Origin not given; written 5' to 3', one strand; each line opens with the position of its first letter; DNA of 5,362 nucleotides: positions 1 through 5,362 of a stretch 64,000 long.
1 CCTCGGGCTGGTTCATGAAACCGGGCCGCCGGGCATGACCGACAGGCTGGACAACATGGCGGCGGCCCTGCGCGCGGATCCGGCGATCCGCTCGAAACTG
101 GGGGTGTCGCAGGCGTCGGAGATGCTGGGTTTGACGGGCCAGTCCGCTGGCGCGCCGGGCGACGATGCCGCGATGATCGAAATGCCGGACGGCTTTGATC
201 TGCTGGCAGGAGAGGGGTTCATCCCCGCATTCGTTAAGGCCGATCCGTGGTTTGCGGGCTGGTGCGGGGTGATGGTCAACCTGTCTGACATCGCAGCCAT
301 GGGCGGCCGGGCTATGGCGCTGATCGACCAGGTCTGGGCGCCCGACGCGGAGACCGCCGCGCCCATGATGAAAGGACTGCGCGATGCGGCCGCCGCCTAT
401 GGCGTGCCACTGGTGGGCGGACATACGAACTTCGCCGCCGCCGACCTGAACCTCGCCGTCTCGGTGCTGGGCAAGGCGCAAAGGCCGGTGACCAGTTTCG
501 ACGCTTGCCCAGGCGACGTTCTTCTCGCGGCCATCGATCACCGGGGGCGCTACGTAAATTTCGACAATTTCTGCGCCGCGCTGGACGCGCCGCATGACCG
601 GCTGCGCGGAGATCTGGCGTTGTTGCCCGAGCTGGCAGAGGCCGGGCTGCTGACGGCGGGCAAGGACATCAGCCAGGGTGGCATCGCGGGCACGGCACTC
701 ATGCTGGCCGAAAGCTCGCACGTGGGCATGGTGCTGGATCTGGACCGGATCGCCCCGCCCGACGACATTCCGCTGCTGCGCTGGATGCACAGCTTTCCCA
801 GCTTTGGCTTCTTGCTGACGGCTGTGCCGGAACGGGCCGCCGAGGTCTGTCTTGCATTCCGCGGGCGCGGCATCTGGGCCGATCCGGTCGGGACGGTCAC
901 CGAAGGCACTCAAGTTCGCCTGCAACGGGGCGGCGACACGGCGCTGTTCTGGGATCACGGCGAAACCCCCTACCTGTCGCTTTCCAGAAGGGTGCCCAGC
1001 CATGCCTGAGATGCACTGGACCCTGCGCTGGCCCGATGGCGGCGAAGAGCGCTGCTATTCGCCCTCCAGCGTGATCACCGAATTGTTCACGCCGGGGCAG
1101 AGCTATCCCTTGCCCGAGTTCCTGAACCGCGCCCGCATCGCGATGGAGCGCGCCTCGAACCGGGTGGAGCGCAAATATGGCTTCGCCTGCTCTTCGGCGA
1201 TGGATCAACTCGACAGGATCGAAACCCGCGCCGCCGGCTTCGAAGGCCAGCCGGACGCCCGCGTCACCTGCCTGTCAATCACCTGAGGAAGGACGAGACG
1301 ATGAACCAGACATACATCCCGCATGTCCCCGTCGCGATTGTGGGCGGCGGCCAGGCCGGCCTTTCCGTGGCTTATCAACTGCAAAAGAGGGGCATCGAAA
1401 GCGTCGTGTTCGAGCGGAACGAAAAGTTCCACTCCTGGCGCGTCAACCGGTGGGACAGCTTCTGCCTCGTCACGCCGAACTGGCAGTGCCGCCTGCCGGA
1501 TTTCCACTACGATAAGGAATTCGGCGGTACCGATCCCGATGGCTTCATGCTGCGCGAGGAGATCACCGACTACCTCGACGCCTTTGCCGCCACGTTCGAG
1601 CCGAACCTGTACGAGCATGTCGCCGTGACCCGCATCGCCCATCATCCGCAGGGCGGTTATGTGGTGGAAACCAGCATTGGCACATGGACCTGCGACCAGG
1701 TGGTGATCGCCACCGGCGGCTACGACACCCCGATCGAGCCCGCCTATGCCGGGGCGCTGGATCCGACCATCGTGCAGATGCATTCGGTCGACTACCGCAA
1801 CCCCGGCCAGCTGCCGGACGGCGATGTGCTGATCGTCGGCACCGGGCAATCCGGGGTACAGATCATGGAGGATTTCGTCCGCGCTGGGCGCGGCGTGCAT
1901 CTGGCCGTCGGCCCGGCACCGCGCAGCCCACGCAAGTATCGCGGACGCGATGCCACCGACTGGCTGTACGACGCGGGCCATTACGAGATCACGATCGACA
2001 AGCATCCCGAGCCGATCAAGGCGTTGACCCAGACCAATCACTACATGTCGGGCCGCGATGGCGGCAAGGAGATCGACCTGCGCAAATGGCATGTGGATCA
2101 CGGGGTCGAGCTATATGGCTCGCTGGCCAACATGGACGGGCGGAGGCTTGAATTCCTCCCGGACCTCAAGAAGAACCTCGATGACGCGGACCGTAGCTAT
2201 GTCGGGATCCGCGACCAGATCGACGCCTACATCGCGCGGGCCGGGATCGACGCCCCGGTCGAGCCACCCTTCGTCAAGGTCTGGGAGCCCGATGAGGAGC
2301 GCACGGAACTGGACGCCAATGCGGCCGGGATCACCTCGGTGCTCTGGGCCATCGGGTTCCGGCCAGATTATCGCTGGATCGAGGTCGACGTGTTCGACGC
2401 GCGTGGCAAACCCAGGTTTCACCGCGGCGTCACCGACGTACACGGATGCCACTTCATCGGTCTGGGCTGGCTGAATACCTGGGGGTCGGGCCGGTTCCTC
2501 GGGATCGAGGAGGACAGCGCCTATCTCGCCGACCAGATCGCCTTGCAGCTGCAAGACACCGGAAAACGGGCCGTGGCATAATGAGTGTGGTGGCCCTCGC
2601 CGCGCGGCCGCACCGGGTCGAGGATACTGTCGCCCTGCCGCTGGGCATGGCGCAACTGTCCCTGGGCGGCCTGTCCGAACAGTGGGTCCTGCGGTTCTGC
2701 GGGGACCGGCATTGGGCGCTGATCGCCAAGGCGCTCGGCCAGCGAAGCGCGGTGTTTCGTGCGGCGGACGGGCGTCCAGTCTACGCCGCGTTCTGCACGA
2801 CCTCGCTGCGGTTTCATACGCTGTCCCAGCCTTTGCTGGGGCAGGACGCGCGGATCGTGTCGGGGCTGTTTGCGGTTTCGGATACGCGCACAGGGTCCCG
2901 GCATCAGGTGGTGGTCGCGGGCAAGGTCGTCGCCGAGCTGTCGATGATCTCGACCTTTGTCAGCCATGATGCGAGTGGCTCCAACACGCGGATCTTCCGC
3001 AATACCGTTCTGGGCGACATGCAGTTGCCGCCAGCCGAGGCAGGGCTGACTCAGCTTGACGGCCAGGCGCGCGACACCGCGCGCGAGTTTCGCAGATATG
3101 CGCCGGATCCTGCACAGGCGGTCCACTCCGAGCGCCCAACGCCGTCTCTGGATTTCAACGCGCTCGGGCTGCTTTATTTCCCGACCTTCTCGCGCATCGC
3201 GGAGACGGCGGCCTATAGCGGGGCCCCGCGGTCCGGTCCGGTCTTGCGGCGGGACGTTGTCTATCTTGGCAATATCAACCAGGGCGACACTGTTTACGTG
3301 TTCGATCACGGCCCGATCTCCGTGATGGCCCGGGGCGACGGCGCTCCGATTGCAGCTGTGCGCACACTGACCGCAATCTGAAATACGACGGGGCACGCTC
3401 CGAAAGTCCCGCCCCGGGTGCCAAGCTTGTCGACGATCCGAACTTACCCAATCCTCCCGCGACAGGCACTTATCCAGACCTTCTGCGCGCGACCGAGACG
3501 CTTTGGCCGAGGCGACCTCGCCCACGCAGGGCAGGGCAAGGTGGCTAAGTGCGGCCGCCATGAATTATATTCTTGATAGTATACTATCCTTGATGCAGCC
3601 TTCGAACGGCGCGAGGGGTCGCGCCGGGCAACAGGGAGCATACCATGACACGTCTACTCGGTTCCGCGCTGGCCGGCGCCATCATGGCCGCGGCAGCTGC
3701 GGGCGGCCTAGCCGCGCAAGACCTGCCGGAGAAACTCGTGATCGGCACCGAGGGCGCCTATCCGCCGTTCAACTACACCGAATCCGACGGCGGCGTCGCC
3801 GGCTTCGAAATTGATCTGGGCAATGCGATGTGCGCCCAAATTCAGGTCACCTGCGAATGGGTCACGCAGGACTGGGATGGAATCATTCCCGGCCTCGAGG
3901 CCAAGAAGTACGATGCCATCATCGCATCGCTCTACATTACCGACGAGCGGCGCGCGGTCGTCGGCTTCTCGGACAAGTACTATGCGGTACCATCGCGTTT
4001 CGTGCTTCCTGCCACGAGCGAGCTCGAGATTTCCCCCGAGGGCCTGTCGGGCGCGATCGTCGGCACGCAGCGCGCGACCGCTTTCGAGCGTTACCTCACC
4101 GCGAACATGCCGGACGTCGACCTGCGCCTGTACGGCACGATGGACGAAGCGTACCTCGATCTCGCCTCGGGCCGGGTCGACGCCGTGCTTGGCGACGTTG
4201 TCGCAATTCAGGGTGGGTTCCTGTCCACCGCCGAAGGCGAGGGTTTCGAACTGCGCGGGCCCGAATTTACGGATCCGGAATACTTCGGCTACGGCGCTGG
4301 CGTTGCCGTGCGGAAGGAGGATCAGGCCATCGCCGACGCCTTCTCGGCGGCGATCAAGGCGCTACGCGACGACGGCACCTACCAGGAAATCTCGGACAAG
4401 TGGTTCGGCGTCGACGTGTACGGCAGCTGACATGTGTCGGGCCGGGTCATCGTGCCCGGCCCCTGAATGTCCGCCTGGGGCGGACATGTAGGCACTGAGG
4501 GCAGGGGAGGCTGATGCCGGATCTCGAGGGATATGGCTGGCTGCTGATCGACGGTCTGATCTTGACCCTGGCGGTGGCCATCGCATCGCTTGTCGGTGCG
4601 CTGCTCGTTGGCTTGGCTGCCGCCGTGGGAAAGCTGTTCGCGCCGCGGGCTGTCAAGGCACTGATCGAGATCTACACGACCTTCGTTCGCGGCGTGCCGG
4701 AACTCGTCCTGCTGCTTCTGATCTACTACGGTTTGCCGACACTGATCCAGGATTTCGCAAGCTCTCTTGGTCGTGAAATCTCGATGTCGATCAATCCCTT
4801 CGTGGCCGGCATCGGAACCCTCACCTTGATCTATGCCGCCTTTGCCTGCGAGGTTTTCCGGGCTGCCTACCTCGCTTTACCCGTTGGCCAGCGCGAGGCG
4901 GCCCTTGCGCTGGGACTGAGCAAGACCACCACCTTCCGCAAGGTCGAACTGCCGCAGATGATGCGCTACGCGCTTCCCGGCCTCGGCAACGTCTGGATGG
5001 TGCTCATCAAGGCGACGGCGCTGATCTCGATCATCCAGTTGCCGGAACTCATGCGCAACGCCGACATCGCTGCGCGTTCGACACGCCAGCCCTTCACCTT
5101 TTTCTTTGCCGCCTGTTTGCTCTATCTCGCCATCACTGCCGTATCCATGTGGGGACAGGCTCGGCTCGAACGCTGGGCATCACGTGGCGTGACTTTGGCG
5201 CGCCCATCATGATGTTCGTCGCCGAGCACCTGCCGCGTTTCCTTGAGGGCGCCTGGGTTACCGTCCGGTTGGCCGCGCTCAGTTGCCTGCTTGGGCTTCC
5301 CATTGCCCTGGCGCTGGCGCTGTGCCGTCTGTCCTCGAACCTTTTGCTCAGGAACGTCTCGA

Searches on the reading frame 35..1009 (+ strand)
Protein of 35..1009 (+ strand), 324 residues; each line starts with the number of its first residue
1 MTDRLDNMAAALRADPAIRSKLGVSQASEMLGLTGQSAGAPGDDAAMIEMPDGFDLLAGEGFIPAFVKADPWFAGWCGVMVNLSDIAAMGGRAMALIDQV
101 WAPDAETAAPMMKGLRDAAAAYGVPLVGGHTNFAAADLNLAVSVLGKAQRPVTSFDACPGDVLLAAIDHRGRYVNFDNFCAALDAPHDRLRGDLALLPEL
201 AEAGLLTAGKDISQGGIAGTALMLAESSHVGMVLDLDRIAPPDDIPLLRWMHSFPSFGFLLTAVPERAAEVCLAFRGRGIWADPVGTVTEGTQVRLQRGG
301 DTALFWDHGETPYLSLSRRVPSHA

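Call 54: find_encoding_contigs(protein=window:35-1009:+, flank=10000, max_places=3)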
Protein window:35-1009:+ (324 aa): no gene with exactly this product is on record in the collection.

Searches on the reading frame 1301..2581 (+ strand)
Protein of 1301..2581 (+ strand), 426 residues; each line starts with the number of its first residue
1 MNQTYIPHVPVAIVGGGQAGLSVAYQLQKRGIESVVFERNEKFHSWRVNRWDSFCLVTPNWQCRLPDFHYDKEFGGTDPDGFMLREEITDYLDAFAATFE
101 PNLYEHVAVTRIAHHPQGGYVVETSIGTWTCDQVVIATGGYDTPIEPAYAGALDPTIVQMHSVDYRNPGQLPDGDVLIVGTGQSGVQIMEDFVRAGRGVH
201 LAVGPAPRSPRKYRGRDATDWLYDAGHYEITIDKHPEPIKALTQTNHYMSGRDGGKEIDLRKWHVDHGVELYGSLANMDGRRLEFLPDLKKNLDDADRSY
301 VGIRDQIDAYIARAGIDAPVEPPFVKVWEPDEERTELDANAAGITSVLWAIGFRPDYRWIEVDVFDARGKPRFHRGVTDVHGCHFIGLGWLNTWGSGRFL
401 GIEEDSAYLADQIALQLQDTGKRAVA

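Call 56: find_encoding_contigs(protein=window:1301-2581:+, flank=10000, max_places=3)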
Protein window:1301-2581:+ (426 aa): no gene with exactly this product is on record in the collection.

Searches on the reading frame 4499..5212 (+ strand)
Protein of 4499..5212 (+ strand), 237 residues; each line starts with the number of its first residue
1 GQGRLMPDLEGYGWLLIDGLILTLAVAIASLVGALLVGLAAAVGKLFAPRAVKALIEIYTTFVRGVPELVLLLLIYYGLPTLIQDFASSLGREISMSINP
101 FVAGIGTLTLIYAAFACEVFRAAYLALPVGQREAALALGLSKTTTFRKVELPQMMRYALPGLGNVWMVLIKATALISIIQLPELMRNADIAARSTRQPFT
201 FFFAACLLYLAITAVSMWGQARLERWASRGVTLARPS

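Call 73: search_protein_families(library=pfam, proteins=[window:4499-5212:+], max_evalue=0.001)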
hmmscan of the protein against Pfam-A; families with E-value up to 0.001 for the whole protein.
window:4499-5212:+ (237 aa): 1 family
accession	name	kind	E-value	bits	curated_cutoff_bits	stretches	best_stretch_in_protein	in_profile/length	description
PF00528.27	BPD_transp_1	-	4.1e-22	79.3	26.4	1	35-227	2-182/184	Binding-protein-dependent transport system inner membrane component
